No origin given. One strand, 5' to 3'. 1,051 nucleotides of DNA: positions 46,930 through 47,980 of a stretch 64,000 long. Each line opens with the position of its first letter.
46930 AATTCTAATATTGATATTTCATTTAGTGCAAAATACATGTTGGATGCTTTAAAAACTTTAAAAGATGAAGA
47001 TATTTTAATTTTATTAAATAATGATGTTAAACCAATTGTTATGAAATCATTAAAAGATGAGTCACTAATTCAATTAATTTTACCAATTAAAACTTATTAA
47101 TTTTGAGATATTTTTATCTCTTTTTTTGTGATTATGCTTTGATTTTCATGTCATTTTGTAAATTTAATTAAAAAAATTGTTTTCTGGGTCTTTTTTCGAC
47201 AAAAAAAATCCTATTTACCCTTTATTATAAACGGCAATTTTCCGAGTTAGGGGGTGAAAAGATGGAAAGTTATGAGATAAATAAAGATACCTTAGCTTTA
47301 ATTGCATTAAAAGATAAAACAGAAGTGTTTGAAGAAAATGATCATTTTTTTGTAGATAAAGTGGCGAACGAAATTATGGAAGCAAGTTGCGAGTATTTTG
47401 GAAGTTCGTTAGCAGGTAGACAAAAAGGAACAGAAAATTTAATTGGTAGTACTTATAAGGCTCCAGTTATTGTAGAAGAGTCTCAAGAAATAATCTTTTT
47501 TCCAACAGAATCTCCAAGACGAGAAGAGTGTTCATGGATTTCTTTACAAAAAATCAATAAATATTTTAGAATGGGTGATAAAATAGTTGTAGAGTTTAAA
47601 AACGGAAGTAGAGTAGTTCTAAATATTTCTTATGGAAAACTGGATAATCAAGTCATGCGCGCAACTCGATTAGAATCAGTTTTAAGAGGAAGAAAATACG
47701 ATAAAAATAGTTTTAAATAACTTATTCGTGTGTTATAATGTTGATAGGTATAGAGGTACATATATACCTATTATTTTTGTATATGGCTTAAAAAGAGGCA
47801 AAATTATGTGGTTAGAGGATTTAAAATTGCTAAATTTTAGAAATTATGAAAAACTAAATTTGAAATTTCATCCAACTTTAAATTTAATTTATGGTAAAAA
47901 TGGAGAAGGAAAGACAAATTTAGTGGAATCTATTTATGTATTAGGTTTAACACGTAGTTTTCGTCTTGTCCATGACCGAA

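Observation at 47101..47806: ComK-family gene embedded in the origin cluster between dnaN and recF (where yaaA normally sits)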

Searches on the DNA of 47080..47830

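Call 46: search_rna_families(source=window, start=47080, end=47830, threshold=evalue, max_evalue=10)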
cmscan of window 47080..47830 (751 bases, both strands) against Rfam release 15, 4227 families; matches with E-value up to 10: 8.
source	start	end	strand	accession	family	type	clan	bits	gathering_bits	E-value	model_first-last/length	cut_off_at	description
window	47700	47747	+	RF02441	SpF61_sRNA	Gene; sRNA;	-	22.5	60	0.46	1-58/58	no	Streptococcus sRNA SpF61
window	47660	47742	+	RF00474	snosnR57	Gene; snRNA; snoRNA; CD-box;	-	20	50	3.8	1-95/95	no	Small nucleolar RNA snR57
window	47207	47338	+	RF01243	snR33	Gene; snRNA; snoRNA; HACA-box;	CL00027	18.1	45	0.89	1-183/183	no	Small nucleolar RNA snR33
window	47167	47226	-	RF01859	Phe_leader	Cis-reg; leader;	-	17.8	55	3.4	1-125/125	no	Phenylalanine leader peptide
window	47759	47799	+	RF03157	L31-Gammaproteobacteria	Cis-reg; leader;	CL00118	14.4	33.2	2.6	1-53/53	no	L31-Gammaproteobacteria ribosomal protein leader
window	47083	47116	-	RF01578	RUF1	Gene; sRNA;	-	13.2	70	8.8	1-264/264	no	Plasmodium RNA of unkown function RUF1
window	47442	47551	-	RF00447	IRES_Kv1_4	Cis-reg; IRES;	-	10.6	100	9.2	1-259/259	no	Voltage-gated potassium-channel Kv1.4 IRES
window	47161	47254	+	RF01946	KCNQ1OT1_1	Gene; lncRNA;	-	6.1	70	3.4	281-464/464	no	KCNQ1 overlapping transcript 1 conserved region 1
